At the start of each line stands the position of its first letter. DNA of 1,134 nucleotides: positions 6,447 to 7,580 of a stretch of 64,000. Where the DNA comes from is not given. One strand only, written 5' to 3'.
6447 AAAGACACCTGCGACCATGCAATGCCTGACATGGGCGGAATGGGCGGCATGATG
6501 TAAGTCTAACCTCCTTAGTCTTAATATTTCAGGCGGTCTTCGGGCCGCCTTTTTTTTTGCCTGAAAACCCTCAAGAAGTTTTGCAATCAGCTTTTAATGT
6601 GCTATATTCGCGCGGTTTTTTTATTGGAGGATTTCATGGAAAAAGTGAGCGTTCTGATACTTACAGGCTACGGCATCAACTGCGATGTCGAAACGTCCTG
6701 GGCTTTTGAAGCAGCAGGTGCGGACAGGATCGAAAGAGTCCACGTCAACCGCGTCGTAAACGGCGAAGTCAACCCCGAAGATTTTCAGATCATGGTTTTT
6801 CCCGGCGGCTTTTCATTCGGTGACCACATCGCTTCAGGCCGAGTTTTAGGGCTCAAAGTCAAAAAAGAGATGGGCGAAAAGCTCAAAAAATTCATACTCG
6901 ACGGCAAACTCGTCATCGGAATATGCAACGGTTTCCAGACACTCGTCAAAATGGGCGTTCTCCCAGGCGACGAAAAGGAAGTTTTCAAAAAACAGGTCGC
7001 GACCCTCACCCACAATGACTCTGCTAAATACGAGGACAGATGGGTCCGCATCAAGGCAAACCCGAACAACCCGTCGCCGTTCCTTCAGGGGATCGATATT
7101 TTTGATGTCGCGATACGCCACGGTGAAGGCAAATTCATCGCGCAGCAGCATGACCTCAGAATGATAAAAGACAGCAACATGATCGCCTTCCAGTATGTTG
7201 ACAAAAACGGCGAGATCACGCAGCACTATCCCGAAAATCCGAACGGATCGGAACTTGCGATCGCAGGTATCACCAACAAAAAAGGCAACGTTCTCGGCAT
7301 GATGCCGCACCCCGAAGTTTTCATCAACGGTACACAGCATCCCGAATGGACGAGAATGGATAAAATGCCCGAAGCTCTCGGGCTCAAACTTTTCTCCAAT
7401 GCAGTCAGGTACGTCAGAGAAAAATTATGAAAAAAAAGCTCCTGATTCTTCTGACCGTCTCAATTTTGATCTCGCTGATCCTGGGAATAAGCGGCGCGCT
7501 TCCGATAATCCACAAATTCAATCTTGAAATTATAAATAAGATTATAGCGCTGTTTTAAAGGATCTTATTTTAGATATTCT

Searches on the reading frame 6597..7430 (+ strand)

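Call 4: search_protein_families(library=pfam, proteins=[window:6597-7430:+])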
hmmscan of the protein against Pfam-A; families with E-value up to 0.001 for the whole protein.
window:6597-7430:+ (277 aa): 3 families
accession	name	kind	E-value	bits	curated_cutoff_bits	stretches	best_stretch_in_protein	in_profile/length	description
PF13507.12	GATase_5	-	3.5e-81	272.5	27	1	16-273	1-260/260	CobB/CobQ-like glutamine amidotransferase domain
PF01965.30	DJ-1_PfpI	-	2.2e-08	34.5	26.6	1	48-148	48-138/165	DJ-1/PfpI family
PF07685.20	GATase_3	-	9.2e-06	25.8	27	1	51-121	28-93/196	CobB/CobQ-like glutamine amidotransferase domain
